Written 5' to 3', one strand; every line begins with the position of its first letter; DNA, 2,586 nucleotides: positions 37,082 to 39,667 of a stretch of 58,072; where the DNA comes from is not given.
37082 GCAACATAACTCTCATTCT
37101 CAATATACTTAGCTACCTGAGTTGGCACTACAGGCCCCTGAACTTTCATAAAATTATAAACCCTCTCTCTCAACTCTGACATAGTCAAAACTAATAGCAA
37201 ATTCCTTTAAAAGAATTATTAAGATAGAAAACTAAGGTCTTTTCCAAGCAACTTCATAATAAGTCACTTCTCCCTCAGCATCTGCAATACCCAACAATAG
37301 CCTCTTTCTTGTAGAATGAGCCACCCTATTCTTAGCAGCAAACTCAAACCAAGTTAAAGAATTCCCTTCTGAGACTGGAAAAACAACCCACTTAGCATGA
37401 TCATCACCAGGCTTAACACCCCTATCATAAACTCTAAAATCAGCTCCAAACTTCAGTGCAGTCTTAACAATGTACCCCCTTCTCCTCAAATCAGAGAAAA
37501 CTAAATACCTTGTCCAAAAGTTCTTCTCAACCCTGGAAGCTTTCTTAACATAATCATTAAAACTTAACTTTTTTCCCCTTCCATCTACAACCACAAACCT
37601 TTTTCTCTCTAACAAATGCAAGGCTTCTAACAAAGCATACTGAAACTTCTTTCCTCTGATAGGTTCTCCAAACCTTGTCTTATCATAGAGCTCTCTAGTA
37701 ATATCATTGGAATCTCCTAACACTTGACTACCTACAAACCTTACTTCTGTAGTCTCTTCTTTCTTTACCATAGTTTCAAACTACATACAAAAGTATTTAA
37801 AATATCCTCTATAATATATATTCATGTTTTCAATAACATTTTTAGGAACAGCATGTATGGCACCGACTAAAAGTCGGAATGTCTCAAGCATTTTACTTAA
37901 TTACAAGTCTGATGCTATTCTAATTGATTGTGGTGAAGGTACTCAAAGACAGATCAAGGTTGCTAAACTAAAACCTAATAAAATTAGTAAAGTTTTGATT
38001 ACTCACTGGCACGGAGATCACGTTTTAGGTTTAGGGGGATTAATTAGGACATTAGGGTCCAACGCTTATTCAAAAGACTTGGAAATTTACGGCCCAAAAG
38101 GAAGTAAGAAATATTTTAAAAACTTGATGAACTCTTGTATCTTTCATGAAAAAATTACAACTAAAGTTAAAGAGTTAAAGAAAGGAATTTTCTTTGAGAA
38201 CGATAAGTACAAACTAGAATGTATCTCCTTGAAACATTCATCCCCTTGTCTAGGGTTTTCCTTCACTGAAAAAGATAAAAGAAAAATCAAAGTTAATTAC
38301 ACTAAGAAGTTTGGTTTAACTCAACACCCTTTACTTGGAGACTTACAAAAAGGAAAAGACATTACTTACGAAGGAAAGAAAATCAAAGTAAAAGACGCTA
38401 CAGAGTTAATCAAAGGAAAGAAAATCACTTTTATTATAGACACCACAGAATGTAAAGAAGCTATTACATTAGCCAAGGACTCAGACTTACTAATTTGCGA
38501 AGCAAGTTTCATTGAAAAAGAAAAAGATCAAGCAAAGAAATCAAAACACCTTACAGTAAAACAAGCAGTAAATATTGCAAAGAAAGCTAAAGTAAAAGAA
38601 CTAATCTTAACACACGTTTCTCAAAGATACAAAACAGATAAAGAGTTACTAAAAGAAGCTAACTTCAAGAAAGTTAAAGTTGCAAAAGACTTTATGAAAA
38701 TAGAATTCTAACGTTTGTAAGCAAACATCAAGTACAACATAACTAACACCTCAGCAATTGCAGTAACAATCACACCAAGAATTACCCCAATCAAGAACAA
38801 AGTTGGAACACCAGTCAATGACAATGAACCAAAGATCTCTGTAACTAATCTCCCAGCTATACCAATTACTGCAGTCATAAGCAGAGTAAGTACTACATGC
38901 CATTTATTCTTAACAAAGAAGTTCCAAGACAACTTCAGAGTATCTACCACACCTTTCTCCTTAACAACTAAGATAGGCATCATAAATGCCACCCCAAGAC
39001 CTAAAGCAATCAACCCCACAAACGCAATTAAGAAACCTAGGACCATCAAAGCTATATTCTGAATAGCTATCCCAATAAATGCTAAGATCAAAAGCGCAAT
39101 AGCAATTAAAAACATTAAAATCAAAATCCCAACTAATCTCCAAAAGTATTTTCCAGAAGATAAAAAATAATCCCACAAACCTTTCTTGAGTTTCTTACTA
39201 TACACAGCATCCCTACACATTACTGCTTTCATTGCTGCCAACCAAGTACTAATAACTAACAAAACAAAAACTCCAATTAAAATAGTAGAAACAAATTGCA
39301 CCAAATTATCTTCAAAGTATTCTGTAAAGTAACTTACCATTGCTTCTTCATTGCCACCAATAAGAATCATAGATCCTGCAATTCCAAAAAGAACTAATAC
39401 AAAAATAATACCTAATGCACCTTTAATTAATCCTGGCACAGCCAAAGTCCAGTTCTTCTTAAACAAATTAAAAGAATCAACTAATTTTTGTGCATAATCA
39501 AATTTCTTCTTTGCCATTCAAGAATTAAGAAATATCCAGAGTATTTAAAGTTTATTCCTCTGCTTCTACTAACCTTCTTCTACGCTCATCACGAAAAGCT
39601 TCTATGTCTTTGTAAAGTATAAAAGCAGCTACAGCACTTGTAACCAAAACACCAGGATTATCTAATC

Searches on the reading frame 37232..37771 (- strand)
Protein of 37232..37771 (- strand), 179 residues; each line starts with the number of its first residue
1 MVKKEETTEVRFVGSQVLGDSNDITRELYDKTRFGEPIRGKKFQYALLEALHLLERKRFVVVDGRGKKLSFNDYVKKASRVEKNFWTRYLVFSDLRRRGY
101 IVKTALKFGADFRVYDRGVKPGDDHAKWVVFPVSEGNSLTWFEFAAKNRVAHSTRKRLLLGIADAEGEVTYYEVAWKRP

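Call 12: search_protein_families(library=pfam, proteins=[window:37232-37771:-], max_evalue=0.01)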
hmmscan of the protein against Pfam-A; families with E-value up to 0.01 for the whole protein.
window:37232-37771:- (179 aa): 2 families
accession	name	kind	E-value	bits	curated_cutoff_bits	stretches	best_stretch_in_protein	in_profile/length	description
PF01974.23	tRNA_int_endo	-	3.3e-28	98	27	1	85-171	1-85/85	tRNA intron endonuclease, catalytic C-terminal domain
PF02778.19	tRNA_int_endo_N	-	8.3e-10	38.5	21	1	11-74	4-66/67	tRNA intron endonuclease, N-terminal domain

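Call 16: find_homologous_proteins(query=window:37232-37771:-)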
Query window:37232-37771:- (179 aa): 6990 proteins with E <= 0.001 among 7097 candidates; the best 120 are listed.
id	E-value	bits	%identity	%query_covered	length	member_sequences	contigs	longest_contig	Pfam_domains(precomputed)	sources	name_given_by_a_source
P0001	1.1e-114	398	100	100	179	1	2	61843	PF01974.24,PF02778.20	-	-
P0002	6.2e-85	301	75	100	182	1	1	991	PF01974.24,PF02778.20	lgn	-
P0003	1.8e-82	293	72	99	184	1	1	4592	PF01974.24,PF02778.20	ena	-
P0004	6.0e-82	292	76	94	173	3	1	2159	PF01974.24,PF02778.20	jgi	-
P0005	3.5e-81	289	71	97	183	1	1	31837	PF01974.24,PF02778.20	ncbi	-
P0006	1.9e-80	287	69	100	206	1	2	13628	PF01974.24,PF02778.20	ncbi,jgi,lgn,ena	-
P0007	1.0e-78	281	69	100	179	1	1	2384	PF01974.24,PF02778.20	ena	-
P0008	1.4e-78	281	68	100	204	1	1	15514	PF01974.24,PF02778.20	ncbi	-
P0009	2.8e-78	280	69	98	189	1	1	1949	PF01974.24,PF02778.20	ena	-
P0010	2.9e-78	280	74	91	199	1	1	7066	PF01974.24,PF02778.20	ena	-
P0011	3.6e-78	279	68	100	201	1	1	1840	PF01974.24,PF02778.20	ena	-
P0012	3.6e-78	279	67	97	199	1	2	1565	PF01974.24,PF02778.20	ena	-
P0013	7.5e-78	278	69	94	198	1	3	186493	PF01974.24,PF02778.20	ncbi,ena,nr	ncbi:tRNA-intron lyase [Candidatus Woesearchaeota archaeon]|nr:tRNA-intron lyase [Candidatus Woesear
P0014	7.7e-78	278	73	91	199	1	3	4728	PF01974.24,PF02778.20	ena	-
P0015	7.9e-78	278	69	100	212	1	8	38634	PF01974.24,PF02778.20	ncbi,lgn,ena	ncbi:MAG: tRNA-intron lyase [Nanoarchaeota archaeon]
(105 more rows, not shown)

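Call 26: search_solved_structures(query=window:37232-37771:-, max_evalue=0.01, show_alignments=3)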
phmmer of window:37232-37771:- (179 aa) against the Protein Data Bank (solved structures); distinct sequences matched with E-value up to 0.01: 25.
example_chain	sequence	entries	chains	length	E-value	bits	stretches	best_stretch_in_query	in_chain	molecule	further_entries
3iey_A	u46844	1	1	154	1.3e-33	119.5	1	41-179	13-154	tRNA-splicing endonuclease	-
1a79_A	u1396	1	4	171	4.4e-30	108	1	32-179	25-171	TRNA ENDONUCLEASE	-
5x89_A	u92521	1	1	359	1.2e-24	90.4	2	40-178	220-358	EndA-like protein,tRNA-splicing endonuclease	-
4fz2_A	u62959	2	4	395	2.9e-24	89.1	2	6-163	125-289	tRNA intron endonuclease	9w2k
2cv8_A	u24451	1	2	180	1.7e-20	76.8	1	35-177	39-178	tRNA-splicing endonuclease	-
3p1z_B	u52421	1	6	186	8.2e-20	74.6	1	13-179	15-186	tRNA-splicing endonuclease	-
1r0v_A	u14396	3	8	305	6.3e-19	71.7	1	16-160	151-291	tRNA-intron endonuclease | Putative tRNA-intron endonuclease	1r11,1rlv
2gjw_A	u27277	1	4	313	7.8e-19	71.4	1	16-160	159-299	tRNA-splicing endonuclease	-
3p1y_A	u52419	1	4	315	1.4e-18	70.6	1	17-160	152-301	tRNA-splicing endonuclease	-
3ajv_B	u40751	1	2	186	2.1e-18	70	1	13-179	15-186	tRNA-splicing endonuclease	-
2zyz_B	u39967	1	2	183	2.3e-14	56.9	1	43-178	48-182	tRNA-splicing endonuclease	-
3iey_B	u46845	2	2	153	4.8e-14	55.8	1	68-174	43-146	NEQ261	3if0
6z9u_A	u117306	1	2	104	9.8e-08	35.2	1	87-176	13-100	tRNA-splicing endonuclease subunit Sen34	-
2ohc_A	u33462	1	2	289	1.8e-07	34.4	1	90-171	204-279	tRNA-splicing endonuclease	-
2ohe_A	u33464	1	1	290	1.8e-07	34.4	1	90-171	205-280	tRNA-splicing endonuclease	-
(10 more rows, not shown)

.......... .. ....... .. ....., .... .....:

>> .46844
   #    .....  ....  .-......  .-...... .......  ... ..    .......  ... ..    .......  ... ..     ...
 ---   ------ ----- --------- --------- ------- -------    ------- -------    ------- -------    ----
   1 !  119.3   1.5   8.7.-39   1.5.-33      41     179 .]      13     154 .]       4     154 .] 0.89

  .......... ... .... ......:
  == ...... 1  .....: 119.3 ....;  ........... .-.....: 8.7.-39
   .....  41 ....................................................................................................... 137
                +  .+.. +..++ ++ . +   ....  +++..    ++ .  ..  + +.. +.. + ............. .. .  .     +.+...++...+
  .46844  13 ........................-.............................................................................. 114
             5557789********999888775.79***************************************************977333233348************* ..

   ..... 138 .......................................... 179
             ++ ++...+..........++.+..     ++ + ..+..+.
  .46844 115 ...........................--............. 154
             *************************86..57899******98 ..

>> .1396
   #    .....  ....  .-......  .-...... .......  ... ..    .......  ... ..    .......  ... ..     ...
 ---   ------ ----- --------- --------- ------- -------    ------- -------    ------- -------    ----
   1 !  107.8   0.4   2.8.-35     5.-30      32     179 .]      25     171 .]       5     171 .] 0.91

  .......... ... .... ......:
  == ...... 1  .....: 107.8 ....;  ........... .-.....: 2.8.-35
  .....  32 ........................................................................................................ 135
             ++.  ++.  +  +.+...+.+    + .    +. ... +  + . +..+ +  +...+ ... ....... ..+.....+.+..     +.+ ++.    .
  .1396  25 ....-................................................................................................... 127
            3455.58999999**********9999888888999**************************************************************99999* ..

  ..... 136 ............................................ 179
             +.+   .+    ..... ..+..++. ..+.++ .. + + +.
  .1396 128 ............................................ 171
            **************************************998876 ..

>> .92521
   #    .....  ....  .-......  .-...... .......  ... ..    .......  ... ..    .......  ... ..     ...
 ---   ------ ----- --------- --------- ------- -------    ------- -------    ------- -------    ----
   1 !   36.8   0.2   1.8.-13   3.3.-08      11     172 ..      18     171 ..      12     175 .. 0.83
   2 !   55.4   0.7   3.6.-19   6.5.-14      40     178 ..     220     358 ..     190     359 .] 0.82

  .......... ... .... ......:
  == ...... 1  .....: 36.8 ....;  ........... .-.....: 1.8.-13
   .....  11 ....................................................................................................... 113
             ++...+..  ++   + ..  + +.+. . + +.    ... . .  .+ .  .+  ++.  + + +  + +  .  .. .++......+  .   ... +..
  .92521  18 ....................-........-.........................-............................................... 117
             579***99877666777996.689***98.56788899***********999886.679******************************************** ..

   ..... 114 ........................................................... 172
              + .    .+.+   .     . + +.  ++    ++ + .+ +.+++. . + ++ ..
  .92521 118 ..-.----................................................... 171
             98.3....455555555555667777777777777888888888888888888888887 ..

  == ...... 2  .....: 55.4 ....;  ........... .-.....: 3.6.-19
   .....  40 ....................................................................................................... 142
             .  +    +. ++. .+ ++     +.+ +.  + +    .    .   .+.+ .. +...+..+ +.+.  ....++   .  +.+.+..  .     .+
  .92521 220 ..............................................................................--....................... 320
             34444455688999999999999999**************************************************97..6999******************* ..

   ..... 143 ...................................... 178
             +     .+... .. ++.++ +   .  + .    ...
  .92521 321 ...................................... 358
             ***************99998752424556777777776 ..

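Call 65: find_encoding_contigs(protein=window:37232-37771:-, flank=10000, max_places=4)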
Protein window:37232-37771:- (179 aa): 4 contigs read that carry it; 3 places shown.
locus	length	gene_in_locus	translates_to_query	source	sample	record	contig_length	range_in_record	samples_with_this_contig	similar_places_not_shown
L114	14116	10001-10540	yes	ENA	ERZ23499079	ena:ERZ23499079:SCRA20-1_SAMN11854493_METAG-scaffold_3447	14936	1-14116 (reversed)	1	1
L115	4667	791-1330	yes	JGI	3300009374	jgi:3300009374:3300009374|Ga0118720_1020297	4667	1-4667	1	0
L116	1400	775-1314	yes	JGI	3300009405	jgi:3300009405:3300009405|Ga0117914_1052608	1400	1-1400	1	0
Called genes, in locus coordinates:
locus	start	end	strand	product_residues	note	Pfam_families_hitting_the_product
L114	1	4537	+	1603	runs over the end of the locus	-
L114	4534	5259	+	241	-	-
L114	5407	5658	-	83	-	-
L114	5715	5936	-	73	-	-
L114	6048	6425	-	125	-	PF01201:Ribosomal_S8e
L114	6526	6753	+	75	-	PF01423:LSM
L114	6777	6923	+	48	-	PF01907:Ribosomal_L37e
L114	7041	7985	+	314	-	PF08271:Zn_Ribbon_TF, PF00382:TFIIB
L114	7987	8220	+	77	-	-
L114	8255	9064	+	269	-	PF24400:DUF7544 (weak)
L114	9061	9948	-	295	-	PF13691:Lactamase_B_4 (weak), PF23023:Anti-Pycsar_Apyc1, PF00753:Lactamase_B, PF12706:Lactamase_B_2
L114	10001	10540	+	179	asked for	PF02778:tRNA_int_endo_N, PF01974:tRNA_int_endo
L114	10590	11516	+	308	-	-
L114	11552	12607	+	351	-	-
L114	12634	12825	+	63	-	PF00833:Ribosomal_S17e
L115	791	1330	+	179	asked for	PF02778:tRNA_int_endo_N, PF01974:tRNA_int_endo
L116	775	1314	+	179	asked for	PF02778:tRNA_int_endo_N, PF01974:tRNA_int_endo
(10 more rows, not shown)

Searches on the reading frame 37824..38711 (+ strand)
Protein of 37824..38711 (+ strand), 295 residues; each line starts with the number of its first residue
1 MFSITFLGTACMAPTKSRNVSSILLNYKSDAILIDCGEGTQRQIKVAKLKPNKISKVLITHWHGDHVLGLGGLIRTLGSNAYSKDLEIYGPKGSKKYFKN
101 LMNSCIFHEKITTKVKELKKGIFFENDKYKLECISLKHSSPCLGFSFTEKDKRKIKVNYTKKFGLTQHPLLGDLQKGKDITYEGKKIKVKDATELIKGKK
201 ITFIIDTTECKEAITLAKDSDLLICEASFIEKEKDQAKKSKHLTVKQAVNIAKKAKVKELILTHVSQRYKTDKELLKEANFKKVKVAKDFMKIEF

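Call 12: search_protein_families(library=pfam, proteins=[window:37824-38711:+], max_evalue=0.01)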
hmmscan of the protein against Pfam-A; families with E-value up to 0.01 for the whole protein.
window:37824-38711:+ (295 aa): 4 families
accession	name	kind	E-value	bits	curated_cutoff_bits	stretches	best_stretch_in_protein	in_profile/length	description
PF12706.13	Lactamase_B_2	-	1.6e-20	74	27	2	32-153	3-136/200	Beta-lactamase superfamily domain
PF00753.33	Lactamase_B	-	2.7e-14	54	22.7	1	19-93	5-83/196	Metallo-beta-lactamase superfamily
PF13691.12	Lactamase_B_4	-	2.1e-06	27.7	27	1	13-67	5-61/63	tRNase Z endonuclease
PF23023.1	Anti-Pycsar_Apyc1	-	0.0016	18.4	50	1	4-72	5-72/250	Anti-Pycsar protein Apyc1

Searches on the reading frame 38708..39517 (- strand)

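Call 54: search_protein_families(library=pfam, proteins=[window:38708-39517:-], max_evalue=0.0001)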
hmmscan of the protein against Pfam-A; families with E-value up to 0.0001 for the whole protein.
window:38708-39517:- (269 aa): 1 family
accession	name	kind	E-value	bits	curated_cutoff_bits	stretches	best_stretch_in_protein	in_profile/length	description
PF24400.1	DUF7544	-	7e-06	25.9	27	1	35-262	27-260/302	Family of unknown function (DUF7544)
